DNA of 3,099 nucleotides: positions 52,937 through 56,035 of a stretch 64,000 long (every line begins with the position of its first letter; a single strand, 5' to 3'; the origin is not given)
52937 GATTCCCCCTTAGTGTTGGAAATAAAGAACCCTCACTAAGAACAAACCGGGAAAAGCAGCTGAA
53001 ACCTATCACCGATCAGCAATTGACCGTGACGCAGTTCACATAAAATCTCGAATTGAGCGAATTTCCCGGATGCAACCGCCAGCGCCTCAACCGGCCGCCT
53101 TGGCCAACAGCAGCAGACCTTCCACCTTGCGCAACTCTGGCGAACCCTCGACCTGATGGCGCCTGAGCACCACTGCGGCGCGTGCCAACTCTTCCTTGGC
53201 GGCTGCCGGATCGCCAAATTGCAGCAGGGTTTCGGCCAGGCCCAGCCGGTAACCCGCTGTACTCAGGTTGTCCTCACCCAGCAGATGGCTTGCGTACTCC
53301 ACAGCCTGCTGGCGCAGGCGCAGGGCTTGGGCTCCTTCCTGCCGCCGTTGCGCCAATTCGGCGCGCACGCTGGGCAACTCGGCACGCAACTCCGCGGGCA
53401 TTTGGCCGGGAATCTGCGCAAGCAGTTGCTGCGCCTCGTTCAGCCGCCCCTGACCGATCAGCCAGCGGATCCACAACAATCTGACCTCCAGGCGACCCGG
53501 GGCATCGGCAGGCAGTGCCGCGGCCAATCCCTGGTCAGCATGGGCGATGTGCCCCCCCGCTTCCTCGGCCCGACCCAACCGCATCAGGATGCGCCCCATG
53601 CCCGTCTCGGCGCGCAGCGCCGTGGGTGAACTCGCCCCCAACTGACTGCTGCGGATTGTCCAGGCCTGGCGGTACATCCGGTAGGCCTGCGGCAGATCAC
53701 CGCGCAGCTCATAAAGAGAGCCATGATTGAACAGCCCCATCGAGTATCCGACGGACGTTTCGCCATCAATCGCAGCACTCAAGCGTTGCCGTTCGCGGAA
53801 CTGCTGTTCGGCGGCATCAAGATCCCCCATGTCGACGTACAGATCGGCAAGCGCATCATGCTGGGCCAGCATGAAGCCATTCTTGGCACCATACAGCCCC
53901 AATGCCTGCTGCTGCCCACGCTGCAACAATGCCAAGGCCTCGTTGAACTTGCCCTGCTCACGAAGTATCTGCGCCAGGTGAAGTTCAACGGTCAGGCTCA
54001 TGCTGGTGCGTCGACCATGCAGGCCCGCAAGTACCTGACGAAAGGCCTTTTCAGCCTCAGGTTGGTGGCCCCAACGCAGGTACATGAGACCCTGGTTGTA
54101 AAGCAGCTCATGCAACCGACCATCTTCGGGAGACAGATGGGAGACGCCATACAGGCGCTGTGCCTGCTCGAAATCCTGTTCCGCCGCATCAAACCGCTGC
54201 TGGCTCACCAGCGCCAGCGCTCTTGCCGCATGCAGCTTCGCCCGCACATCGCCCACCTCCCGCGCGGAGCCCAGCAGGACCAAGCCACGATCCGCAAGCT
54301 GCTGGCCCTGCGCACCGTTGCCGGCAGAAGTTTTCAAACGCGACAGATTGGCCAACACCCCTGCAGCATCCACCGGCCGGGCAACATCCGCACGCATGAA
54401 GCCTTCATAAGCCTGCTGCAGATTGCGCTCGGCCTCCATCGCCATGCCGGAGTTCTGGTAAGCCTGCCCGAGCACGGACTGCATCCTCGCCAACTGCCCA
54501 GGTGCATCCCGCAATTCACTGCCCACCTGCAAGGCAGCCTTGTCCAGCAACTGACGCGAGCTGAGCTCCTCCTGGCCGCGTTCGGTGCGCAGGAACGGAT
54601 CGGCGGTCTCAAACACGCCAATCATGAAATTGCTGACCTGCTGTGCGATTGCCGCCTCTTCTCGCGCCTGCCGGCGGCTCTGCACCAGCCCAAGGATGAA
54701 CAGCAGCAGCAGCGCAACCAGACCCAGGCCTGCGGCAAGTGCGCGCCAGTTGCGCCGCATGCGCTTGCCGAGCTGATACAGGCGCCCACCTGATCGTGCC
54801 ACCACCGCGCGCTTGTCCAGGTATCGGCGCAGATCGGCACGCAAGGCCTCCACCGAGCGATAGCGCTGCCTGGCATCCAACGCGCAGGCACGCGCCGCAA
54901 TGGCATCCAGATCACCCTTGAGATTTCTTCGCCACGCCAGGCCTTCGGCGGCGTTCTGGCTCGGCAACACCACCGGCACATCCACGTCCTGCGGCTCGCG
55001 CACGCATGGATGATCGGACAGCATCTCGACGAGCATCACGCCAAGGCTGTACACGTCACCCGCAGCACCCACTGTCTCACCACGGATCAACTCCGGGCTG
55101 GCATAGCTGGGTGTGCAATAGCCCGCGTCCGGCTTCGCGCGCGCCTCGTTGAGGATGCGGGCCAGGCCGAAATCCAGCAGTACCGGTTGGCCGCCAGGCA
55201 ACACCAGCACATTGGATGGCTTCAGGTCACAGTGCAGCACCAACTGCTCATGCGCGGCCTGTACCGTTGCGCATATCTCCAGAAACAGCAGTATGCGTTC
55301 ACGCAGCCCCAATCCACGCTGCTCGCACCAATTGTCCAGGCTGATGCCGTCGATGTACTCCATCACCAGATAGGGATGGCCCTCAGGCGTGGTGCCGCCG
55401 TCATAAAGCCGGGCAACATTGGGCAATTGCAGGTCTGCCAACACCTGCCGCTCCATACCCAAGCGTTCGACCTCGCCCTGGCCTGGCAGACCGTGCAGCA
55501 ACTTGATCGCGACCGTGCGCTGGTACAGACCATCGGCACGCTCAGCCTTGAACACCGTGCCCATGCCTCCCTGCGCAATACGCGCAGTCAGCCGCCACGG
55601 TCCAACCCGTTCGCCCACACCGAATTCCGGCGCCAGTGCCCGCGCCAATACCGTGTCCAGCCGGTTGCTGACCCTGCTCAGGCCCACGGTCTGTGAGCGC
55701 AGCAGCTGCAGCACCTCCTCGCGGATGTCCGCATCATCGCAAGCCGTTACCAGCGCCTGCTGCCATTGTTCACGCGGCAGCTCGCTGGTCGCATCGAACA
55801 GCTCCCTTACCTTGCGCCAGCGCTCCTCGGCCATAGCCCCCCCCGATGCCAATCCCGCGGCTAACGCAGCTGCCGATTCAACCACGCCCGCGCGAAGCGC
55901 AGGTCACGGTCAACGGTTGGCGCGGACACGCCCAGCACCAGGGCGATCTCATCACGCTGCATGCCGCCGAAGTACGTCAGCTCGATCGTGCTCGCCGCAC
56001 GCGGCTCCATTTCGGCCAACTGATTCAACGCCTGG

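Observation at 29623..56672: Co-oriented ECF sigma / TPR Ser-Thr kinase / SapC / giant TpsA / TpsB block wedged between recQ and the tol-pal-queEC-tRNA-Lys cluster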

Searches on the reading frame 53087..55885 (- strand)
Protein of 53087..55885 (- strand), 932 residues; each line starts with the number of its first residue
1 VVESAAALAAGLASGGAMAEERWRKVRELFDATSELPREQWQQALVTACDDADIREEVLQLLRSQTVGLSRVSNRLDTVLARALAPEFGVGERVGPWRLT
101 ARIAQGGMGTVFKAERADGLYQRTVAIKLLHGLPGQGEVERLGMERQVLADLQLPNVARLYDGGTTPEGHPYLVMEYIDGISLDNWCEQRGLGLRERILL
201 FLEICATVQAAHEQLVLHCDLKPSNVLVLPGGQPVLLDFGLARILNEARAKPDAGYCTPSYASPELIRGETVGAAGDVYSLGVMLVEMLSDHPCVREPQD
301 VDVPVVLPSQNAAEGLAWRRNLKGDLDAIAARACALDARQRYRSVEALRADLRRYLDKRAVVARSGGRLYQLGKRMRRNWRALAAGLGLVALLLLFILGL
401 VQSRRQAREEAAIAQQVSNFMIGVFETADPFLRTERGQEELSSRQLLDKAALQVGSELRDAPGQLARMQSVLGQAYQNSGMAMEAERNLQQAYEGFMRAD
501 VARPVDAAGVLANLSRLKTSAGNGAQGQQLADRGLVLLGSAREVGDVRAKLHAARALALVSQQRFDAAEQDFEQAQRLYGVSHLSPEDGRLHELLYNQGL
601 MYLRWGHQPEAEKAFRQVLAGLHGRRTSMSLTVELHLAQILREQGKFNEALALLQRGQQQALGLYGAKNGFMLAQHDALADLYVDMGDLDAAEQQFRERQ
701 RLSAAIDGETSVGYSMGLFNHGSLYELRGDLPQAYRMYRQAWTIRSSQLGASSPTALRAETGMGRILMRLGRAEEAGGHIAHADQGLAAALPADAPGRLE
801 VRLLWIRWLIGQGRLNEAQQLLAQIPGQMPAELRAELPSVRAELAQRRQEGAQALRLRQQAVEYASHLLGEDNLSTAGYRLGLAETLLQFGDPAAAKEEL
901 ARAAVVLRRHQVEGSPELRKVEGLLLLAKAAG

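Call 4: search_protein_families(library=pfam, proteins=[window:53087-55885:-])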
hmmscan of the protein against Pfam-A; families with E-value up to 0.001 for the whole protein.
window:53087-55885:- (932 aa): 9 families
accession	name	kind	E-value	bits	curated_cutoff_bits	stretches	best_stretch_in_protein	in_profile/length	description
PF00069.31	Pkinase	-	4.2e-35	121.9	31.7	1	100-343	4-253/263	Protein kinase domain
PF13424.12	TPR_12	-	1.2e-23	83.5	30.1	4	632-698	4-70/77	Tetratricopeptide repeat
PF07714.23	PK_Tyr_Ser-Thr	-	1.8e-22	80.4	23.1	1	99-291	3-200/258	Protein tyrosine and serine/threonine kinase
PF17874.7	TPR_MalT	-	6.5e-14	52.4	45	2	552-698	4-147/336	MalT-like TPR region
PF14559.12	TPR_19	-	3.2e-11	43.8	25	0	793-831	19-57/68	Tetratricopeptide repeat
PF00515.34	TPR_1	-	1.3e-10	41.1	27.8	0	549-578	1-30/34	Tetratricopeptide repeat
PF03109.22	ABC1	-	4e-10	39.7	22.9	1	171-247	143-219/244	ABC1 atypical kinase-like domain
PF13181.12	TPR_8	-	6.1e-10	38.9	25.7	0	678-698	6-26/34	Tetratricopeptide repeat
PF07719.23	TPR_2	-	2.8e-07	30.6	27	0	549-579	1-31/34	Tetratricopeptide repeat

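Call 8: search_protein_families(library=ncbifam, proteins=[window:53087-55885:-], max_evalue=0.01)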
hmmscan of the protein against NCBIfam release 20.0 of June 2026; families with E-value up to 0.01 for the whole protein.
window:53087-55885:- (932 aa): 20 families
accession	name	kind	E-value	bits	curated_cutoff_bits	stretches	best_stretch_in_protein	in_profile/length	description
NF033483.0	PknB_PASTA_kin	equivalog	1.3e-52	179.6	450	1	97-363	9-276/563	Stk1 family PASTA domain-containing Ser/Thr kinase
NF047741.1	antiphage_MADS6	equivalog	3.4e-38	131.6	460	2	192-366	296-471/612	methylation-associated defense system protein kinase MAD6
NF052427.1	StpK7MSMEG_1200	equivalog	6.6e-27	94.2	900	1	93-414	5-329/601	serine/threonine protein kinase StpK7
TIGR03903.1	TOMM_kin_cyc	equivalog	1.4e-24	86.1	705.75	1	122-348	3-240/1267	TOMM system kinase/cyclase fusion protein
NF009651.0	PRK13184.1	equivalog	2.3e-22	78.8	839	1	97-358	4-293/932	serine/threonine-protein kinase PknD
NF038150.1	lanthi_synth_IV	equivalog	5.7e-21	74.5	650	1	98-358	192-459/851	class IV lanthionine synthetase LanL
NF040586.1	FxSxx_TPR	equivalog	1.2e-16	60.4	300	1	630-909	427-714/830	FxSxx-COOH system tetratricopeptide repeat protein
NF053615.1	SerThrKinAfsKStmc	equivalog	1.7e-16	60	1300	1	93-302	11-220/809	protein serine/threonine kinase AfsK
NF038151.1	lanthi_synth_III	equivalog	1.7e-14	53.2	575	1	139-289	267-423/833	class III lanthionine synthetase LanKC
NF011463.0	PRK14879.1-4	equivalog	4.8e-09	36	188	1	172-248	94-166/237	Kae1-associated kinase Bud32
TIGR03724.2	arch_bud32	equivalog_domain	1.3e-07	31.3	125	1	172-249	69-138/193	KEOPS complex kinase/ATPase Bud32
NF011464.0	PRK14879.1-7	equivalog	6e-07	29.4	246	1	173-244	83-151/221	Kae1-associated kinase Bud32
NF043056.1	T4SS_LegK1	equivalog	7e-07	28.2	550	1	171-291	154-286/516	Dot/Icm T4SS effector kinase LegK1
NF058632.1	SerThrKinPrkT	equivalog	7e-06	25.3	280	1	98-229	24-151/322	serine/threonine protein kinase PrkT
TIGR01982.1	UbiB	equivalog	7.4e-05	21.5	487.55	1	172-248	233-309/436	2-polyprenylphenol 6-hydroxylase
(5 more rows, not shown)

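Call 46: find_homologous_proteins(query=window:53087-55834:-, max_evalue=1e-30)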
Query window:53087-55834:- (915 aa): 2332 proteins with E <= 1e-30 among 8000 candidates; the best 120 are listed.
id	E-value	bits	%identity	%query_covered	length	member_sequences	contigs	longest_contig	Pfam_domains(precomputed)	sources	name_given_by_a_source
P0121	0.0e+0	1978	100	100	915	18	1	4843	PF14559.13,PF07714.24,PF00069.32,PF17874.8,PF00515.35,PF03109.23,PF13424.13,PF13181.13,PF07719.24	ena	-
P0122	0.0e+0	1445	74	100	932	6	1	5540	PF07714.24,PF00069.32,PF17874.8,PF00515.35,PF03109.23,PF13424.13,PF13181.13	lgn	-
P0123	0.0e+0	1287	67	100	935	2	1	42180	PF07714.24,PF00069.32,PF17874.8,PF03109.23,PF13424.13,PF24885.2,PF13181.13,PF07719.24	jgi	-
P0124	0.0e+0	1255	65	100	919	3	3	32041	PF07714.24,PF00069.32,PF17874.8,PF00515.35,PF03109.23,PF13424.13,PF13176.13,PF24885.2,PF13181.13,PF07719.24,PF13374.13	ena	-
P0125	0.0e+0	1252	65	100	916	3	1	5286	PF06293.21,PF07714.24,PF00069.32,PF17874.8,PF00515.35,PF03109.23,PF13424.13,PF24885.2,PF13181.13,PF07719.24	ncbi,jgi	-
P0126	0.0e+0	1249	65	100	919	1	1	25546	PF07714.24,PF00069.32,PF17874.8,PF00515.35,PF03109.23,PF13424.13,PF24885.2,PF13181.13,PF01636.30,PF13374.13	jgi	jgi:tetratricopeptide (TPR) repeat protein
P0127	0.0e+0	1248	66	100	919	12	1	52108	PF07714.24,PF00069.32,PF17874.8,PF03109.23,PF13424.13,PF24885.2,PF13181.13,PF13374.13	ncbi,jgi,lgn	-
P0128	0.0e+0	1248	65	99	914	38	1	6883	PF07714.24,PF00069.32,PF17874.8,PF00515.35,PF03109.23,PF13424.13,PF13176.13,PF24885.2,PF13181.13,PF07719.24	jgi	-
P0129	0.0e+0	1242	65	100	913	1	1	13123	PF07714.24,PF00069.32,PF00515.35,PF03109.23,PF13424.13,PF13176.13,PF24885.2,PF13181.13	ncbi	-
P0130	0.0e+0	1231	65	100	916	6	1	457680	PF07714.24,PF00069.32,PF00515.35,PF03109.23,PF13424.13,PF24885.2,PF13181.13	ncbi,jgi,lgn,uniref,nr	ncbi:serine/threonine-protein kinase [Stenotrophomonas sp.]|uniref:serine/threonine-protein kinase n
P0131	0.0e+0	1230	66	99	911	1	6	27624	PF07714.24,PF00069.32,PF17874.8,PF00515.35,PF03109.23,PF13424.13,PF24885.2,PF13181.13,PF13374.13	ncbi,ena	-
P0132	0.0e+0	1224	64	100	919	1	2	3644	PF13176.13,PF24885.2,PF13374.13,PF14559.13,PF07714.24,PF00069.32,PF17874.8,PF00515.35,PF03109.23,PF13424.13,PF07719.24,PF01636.30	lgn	-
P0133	0.0e+0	1219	64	100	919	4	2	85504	PF13176.13,PF24885.2,PF13374.13,PF14559.13,PF07714.24,PF00069.32,PF17874.8,PF00515.35,PF03109.23,PF13424.13,PF13181.13,PF07719.24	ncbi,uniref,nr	ncbi:hypothetical protein ARC78_07125 [Stenotrophomonas pictorum JCM 9942]|uniref:Protein kinase dom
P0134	0.0e+0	1219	65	100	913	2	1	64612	PF07714.24,PF00069.32,PF17874.8,PF00515.35,PF03109.23,PF13424.13,PF13176.13,PF24885.2,PF13181.13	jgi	jgi:predicted negative regulator of RcsB-dependent stress response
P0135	0.0e+0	1213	63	100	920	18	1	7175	PF13176.13,PF24885.2,PF13374.13,PF14559.13,PF07714.24,PF00069.32,PF17874.8,PF00515.35,PF03109.23,PF13424.13,PF13181.13,PF07719.24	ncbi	ncbi:Serine/threonine-protein kinase PknB [compost metagenome]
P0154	0.0e+0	1141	62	99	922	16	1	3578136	PF07714.24,PF00069.32,PF17874.8,PF00515.35,PF03109.23,PF13424.13,PF24885.2,PF13181.13,PF07719.24,PF13374.13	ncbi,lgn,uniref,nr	ncbi:serine/threonine-protein kinase [Stenotrophomonas sp. NLF4-10]|uniref:serine/threonine-protein 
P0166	2.9e-284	964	53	99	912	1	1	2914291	PF07714.24,PF00069.32,PF17874.8,PF00515.35,PF03109.23,PF13424.13,PF24885.2,PF13181.13,PF07719.24,PF01636.30,PF13374.13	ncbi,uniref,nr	ncbi:serine/threonine protein kinase [Lysobacter ciconiae]|uniref:Serine/threonine protein kinase n=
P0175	6.3e-205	701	45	98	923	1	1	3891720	PF07714.24,PF00069.32,PF00515.35,PF03109.23,PF13424.13,PF13176.13,PF24885.2,PF13181.13,PF07719.24,PF13374.13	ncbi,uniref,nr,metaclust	ncbi:serine/threonine-protein kinase [Pseudoxanthomonas suwonensis]|uniref:Protein kinase domain-con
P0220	6.5e-180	619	42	99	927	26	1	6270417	PF07714.24,PF00069.32,PF00515.35,PF03109.23,PF13424.13,PF13176.13,PF24885.2,PF13432.13,PF13181.13,PF07719.24,PF13374.13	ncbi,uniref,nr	ncbi:serine/threonine-protein kinase [Lysobacter capsici]|uniref:serine/threonine-protein kinase n=1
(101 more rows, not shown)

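Call 48: find_encoding_contigs(protein=P0154, flank=10000, max_places=1)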
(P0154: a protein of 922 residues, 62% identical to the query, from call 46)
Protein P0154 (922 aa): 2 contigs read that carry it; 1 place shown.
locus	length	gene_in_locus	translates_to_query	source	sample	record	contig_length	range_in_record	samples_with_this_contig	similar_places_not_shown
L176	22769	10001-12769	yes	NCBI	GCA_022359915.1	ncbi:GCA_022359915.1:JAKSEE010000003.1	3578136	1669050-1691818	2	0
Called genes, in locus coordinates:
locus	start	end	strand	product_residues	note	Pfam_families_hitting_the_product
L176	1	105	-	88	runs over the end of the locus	-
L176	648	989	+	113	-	PF13560:HTH_31, PF12844:HTH_19, PF01381:HTH_3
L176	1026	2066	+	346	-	PF05496:RuvB_N, PF00004:AAA, PF07728:AAA_5 (faint), PF17864:AAA_lid_4, PF05491:WHD_RuvB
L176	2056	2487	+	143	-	PF13279:4HBT_2, PF03061:4HBT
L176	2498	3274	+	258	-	PF01618:MotA_ExbB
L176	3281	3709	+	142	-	PF02472:ExbD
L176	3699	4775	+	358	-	PF13103:TonB_2 (weak)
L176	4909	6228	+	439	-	PF04052:TolB_N, PF10647:Gmad1 (faint), PF00930:DPPIV_N (faint), PF26550:Tricorn_2nd, PF07676:PD40, PF26549:Tricorn_N, PF07676:PD40, PF26549:Tricorn_N, +1 more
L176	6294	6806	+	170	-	PF00691:OmpA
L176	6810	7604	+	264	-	PF13428:TPR_14 (faint), PF14559:TPR_19 (faint), PF16331:TolA_bind_tri, PF07719:TPR_2 (faint), PF13424:TPR_12 (weak), PF13432:TPR_16, PF13525:YfiO, PF13174:TPR_6 (weak)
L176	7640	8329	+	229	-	PF04055:Radical_SAM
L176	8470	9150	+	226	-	PF00733:Asn_synthase, PF06508:QueC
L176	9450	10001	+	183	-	PF07638:Sigma70_ECF, PF08281:Sigma70_r4_2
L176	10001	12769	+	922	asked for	PF07719:TPR_2 (faint), PF00069:Pkinase, PF07714:PK_Tyr_Ser-Thr, PF03109:ABC1, PF00515:TPR_1 (faint), PF13181:TPR_8 (faint), PF17874:TPR_MalT (weak), PF13424:TPR_12, +2 more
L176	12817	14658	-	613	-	PF00270:DEAD, PF00271:Helicase_C, PF16124:RecQ_Zn_bind, PF09382:RQC, PF00570:HRDC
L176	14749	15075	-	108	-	-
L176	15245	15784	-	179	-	PF00210:Ferritin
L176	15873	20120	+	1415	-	PF13401:AAA_22 (faint), PF00270:DEAD, PF00271:Helicase_C, PF04408:WHD_HA2 (weak), PF21010:HA2_C (faint), PF07717:OB_NTP_bind, PF11898:DUF3418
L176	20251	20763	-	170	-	PF13511:DUF4124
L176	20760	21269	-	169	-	-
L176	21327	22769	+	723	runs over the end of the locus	PF13328:HD_4, PF04607:RelA_SpoT, PF02824:TGS, PF19296:RelA_AH, PF28438:RelA_RIS, PF13291:ACT_4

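Call 49: find_encoding_contigs(protein=P0166, flank=10000, max_places=1)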
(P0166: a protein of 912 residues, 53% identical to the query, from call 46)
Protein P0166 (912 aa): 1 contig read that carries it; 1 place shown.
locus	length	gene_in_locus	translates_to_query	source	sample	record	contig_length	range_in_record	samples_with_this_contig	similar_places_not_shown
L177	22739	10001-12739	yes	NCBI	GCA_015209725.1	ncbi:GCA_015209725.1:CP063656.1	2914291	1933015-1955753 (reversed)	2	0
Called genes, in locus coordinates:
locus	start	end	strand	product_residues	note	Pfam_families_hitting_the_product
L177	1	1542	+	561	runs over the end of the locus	PF00916:Sulfate_transp, PF01740:STAS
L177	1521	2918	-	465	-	PF13638:PIN_4, PF02562:PhoH, PF13604:AAA_30 (weak)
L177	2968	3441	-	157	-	PF00578:AhpC-TSA, PF08534:Redoxin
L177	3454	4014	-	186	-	PF13740:ACT_6 (weak), PF01842:ACT (faint)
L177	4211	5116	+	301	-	PF00701:DHDPS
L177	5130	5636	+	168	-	-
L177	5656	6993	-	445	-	PF13742:tRNA_anti_2, PF01336:tRNA_anti-codon, PF02601:Exonuc_VII_L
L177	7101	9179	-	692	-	PF05649:Peptidase_M13_N, PF01431:Peptidase_M13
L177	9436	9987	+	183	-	PF07638:Sigma70_ECF, PF08281:Sigma70_r4_2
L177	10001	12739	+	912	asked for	PF00069:Pkinase, PF07714:PK_Tyr_Ser-Thr, PF03109:ABC1, PF13424:TPR_12, PF17874:TPR_MalT, PF13374:TPR_10 (weak), PF13424:TPR_12, PF17874:TPR_MalT (weak), +5 more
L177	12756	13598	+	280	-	PF07277:SapC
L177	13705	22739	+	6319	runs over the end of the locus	-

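Call 50: find_encoding_contigs(protein=P0175, flank=10000, max_places=1)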
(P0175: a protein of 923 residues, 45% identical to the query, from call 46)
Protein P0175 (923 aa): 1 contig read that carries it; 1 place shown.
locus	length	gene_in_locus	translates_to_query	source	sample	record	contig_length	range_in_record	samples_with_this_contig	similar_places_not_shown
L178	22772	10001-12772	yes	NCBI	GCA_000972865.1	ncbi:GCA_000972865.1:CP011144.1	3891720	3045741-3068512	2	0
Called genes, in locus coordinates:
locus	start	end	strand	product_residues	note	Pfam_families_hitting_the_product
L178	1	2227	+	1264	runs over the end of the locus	PF05567:T4P_PilY1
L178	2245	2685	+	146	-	PF07963:N_methyl, PF16732:ComP_DUS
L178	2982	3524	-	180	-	PF12019:GspH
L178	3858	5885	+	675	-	PF00270:DEAD (faint), PF04851:ResIII, PF17757:UvrB_inter, PF27431:UvrB_3rd, PF00271:Helicase_C, PF12344:UvrB, PF02151:UVR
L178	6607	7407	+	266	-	PF00106:adh_short, PF08659:KR (weak), PF23441:SDR, PF13561:adh_short_C2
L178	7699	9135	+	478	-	PF00171:Aldedh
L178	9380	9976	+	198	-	PF07638:Sigma70_ECF, PF08281:Sigma70_r4_2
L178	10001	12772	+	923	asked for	PF00069:Pkinase, PF07714:PK_Tyr_Ser-Thr, PF03109:ABC1, PF00515:TPR_1 (weak), PF07719:TPR_2 (weak), PF13424:TPR_12, PF13424:TPR_12, PF13424:TPR_12, +4 more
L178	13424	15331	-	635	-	PF02518:HATPase_c, PF00204:DNA_gyraseB, PF01751:Toprim, PF00986:DNA_gyraseB_C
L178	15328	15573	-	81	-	-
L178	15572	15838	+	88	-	-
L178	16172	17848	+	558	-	PF06418:CTP_synth_N, PF00117:GATase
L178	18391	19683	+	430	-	PF03952:Enolase_N, PF00113:Enolase_C, PF13378:MR_MLE_C (weak)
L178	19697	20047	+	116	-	PF04977:DivIC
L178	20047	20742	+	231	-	PF01128:IspD, PF12804:NTP_transf_3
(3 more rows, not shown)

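Call 51: find_encoding_contigs(protein=P0220, flank=10000, max_places=1)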
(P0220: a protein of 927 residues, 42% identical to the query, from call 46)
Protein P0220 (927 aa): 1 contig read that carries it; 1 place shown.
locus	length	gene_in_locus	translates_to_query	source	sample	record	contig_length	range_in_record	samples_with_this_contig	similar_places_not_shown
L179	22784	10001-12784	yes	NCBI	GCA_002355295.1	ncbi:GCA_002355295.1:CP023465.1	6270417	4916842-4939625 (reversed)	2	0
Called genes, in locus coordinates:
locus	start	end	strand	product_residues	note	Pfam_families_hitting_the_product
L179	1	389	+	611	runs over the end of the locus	PF08245:Mur_ligase_M, PF02875:Mur_ligase_C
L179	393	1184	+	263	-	PF00218:IGPS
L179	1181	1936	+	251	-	PF12710:HAD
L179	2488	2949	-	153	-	PF00583:Acetyltransf_1, PF13673:Acetyltransf_10, PF13508:Acetyltransf_7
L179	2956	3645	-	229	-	PF00027:cNMP_binding, PF13545:HTH_Crp_2, PF00325:Crp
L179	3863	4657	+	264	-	PF02675:AdoMet_dc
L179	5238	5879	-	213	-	PF03232:COQ7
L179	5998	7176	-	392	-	PF12797:Fer4_2 (faint), PF13187:Fer4_9 (faint), PF14697:Fer4_21 (faint), PF12838:Fer4_7, PF13183:Fer4_8, PF13484:Fer4_16 (weak), PF13534:Fer4_17, PF02754:CCG, +4 more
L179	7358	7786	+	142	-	PF00572:Ribosomal_L13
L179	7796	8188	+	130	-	PF00380:Ribosomal_S9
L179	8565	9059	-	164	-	PF00583:Acetyltransf_1, PF13508:Acetyltransf_7 (faint)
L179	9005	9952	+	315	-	PF07638:Sigma70_ECF, PF08281:Sigma70_r4_2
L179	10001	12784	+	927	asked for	PF00069:Pkinase, PF07714:PK_Tyr_Ser-Thr, PF13176:TPR_7 (faint), PF03109:ABC1, PF24885:TPR_NPHP3 (faint), PF00515:TPR_1 (faint), PF07719:TPR_2 (faint), PF13424:TPR_12, +3 more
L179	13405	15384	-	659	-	PF01551:Peptidase_M23, PF17660:BTRD1 (faint)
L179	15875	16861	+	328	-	PF18288:FAA_hydro_N_2, PF01557:FAA_hydrolase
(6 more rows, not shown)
